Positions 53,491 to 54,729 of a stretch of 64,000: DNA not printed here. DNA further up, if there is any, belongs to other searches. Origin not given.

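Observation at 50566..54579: Operon of a YbjN/TY-Chap-like protein, a calcineurin-like phosphoesterase and an ADP-ribosylglycohydrolase, trailed by two lower-G+C orphan ORFs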

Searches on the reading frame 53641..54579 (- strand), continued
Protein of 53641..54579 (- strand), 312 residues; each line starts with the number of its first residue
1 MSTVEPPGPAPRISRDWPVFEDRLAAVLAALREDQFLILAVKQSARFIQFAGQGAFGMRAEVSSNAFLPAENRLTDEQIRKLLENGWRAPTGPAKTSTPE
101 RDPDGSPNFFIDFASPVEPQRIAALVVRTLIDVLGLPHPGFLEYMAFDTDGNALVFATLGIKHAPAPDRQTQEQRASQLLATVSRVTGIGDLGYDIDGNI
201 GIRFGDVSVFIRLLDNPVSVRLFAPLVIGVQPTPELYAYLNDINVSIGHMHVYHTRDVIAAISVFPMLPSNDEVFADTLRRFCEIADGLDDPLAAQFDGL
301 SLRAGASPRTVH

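Call 78: search_protein_representatives(alignment_id=A1)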
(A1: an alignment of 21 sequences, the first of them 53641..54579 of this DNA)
Query: 21 sequences, 314 profile positions. Proteins with E-value up to 0.001 (for the whole library): 3354; up to 1e-10: 1768; up to 1e-30: 574. The best 150 are listed.
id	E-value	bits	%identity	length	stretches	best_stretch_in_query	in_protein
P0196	1.8e-129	447.8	-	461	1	8-314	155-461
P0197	2.6e-117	407.8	-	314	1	7-314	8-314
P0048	5.4e-113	393.6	-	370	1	7-311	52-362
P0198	7.5e-113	393.1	-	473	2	9-174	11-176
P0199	3.0e-112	391.1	-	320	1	9-314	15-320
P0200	3.2e-112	391.1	-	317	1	7-302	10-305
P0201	6.3e-108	377.0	-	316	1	13-312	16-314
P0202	2.6e-107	375.0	-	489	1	9-314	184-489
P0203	4.0e-107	374.3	-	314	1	9-314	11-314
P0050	7.6e-107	373.4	-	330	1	8-312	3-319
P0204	2.4e-105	368.5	-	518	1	6-311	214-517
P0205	2.7e-104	365.0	-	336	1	9-310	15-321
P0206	6.8e-104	363.7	-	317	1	6-314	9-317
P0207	7.2e-104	363.6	-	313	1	8-305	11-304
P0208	3.1e-103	361.5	-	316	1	5-314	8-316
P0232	1.1e-94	333.4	-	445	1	9-296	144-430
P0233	2.5e-94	332.3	-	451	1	9-309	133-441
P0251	2.2e-86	306.2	-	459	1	7-307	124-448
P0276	1.4e-78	280.6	-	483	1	15-307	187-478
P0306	2.2e-70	253.7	-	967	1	7-184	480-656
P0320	1.2e-65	238.1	-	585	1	15-310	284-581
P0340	1.1e-62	228.3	-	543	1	13-309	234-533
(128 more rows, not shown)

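Call 79: search_protein_families(library=pfam, proteins=[P0196, P0202, P0204, P0232, P0233, P0251, P0276, P0320, P0340, P0306], max_evalue=0.001)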
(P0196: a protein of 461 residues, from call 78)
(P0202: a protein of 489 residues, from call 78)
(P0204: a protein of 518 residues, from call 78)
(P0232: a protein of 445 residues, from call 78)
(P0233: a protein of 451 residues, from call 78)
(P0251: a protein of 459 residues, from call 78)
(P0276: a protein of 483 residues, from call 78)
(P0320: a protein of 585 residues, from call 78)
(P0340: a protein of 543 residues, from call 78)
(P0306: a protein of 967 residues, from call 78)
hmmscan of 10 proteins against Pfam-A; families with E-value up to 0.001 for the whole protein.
P0196 (461 aa): 2 families
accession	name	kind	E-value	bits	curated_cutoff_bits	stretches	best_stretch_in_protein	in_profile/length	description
PF22551.1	TY-Chap1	-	3e-37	127.6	27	1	322-452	2-131/132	T3SS (YopN, CesT) and YbjN peptide-binding chaperone 1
PF22552.1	TY-Chap3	-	6.9e-23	82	27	1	163-289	2-117/117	T3SS (YopN, CesT) and YbjN peptide-binding chaperone 3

P0202 (489 aa): 2 families
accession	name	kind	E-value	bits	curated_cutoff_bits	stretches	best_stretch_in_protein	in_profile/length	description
PF22552.1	TY-Chap3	-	1.5e-27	97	27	1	191-317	2-117/117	T3SS (YopN, CesT) and YbjN peptide-binding chaperone 3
PF22551.1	TY-Chap1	-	1.7e-27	96.1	27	1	354-480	6-131/132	T3SS (YopN, CesT) and YbjN peptide-binding chaperone 1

P0204 (518 aa): 2 families
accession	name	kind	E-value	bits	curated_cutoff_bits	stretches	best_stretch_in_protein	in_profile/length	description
PF22551.1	TY-Chap1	-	2e-23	82.9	27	1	385-511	6-131/132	T3SS (YopN, CesT) and YbjN peptide-binding chaperone 1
PF22552.1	TY-Chap3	-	9.1e-22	78.4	27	1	224-350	2-117/117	T3SS (YopN, CesT) and YbjN peptide-binding chaperone 3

P0232 (445 aa): 2 families
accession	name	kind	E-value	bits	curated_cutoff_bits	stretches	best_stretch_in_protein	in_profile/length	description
PF22552.1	TY-Chap3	-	3.9e-26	92.5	27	1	151-277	2-117/117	T3SS (YopN, CesT) and YbjN peptide-binding chaperone 3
PF22551.1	TY-Chap1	-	4.1e-17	62.5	27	1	310-430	3-122/132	T3SS (YopN, CesT) and YbjN peptide-binding chaperone 1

P0233 (451 aa): 3 families
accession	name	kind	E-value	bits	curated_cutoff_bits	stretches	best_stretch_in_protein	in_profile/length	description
PF22551.1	TY-Chap1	-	8.3e-36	123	27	1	309-437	4-131/132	T3SS (YopN, CesT) and YbjN peptide-binding chaperone 1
PF22552.1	TY-Chap3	-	5.2e-21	76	27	1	140-266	2-117/117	T3SS (YopN, CesT) and YbjN peptide-binding chaperone 3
PF10722.14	YbjN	-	3.1e-07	31.1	22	1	324-428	17-126/126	Putative bacterial sensory transduction regulator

P0251 (459 aa): 3 families
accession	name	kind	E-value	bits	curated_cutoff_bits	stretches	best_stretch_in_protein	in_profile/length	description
PF22551.1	TY-Chap1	-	7.3e-35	119.9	27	1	315-445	1-130/132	T3SS (YopN, CesT) and YbjN peptide-binding chaperone 1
PF22552.1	TY-Chap3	-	2.9e-24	86.4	27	1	133-270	2-117/117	T3SS (YopN, CesT) and YbjN peptide-binding chaperone 3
PF10722.14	YbjN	-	1.1e-09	39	22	1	314-403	2-90/126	Putative bacterial sensory transduction regulator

P0276 (483 aa): 2 families
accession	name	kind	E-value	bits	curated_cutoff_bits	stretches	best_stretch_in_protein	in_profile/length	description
PF22552.1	TY-Chap3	-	1e-23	84.7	27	1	188-310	2-114/117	T3SS (YopN, CesT) and YbjN peptide-binding chaperone 3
PF22551.1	TY-Chap1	-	4.1e-18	65.7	27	1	345-470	1-125/132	T3SS (YopN, CesT) and YbjN peptide-binding chaperone 1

P0320 (585 aa): 2 families
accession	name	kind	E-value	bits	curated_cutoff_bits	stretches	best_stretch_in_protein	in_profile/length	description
PF22552.1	TY-Chap3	-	1.5e-25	90.6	27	1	284-410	1-116/117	T3SS (YopN, CesT) and YbjN peptide-binding chaperone 3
PF22551.1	TY-Chap1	-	1.6e-21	76.8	27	1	453-574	9-129/132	T3SS (YopN, CesT) and YbjN peptide-binding chaperone 1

P0340 (543 aa): 3 families
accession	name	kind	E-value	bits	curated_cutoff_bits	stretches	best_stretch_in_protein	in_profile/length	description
PF22551.1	TY-Chap1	-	3.4e-32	111.3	27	1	397-529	1-131/132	T3SS (YopN, CesT) and YbjN peptide-binding chaperone 1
PF22552.1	TY-Chap3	-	1.5e-25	90.6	27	1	236-357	1-117/117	T3SS (YopN, CesT) and YbjN peptide-binding chaperone 3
PF10722.14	YbjN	-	4.6e-07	30.6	22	1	403-519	5-125/126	Putative bacterial sensory transduction regulator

P0306 (967 aa): 3 families
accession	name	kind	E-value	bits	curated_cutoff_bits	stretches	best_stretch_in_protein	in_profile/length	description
PF13365.12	Trypsin_2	-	1.9e-26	93.9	27.6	1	126-266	1-144/144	Trypsin-like peptidase domain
PF22552.1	TY-Chap3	-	1e-19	71.8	27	1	488-615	1-117/117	T3SS (YopN, CesT) and YbjN peptide-binding chaperone 3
PF00089.32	Trypsin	-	3.1e-12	47.2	20.6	1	115-284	14-214/220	Trypsin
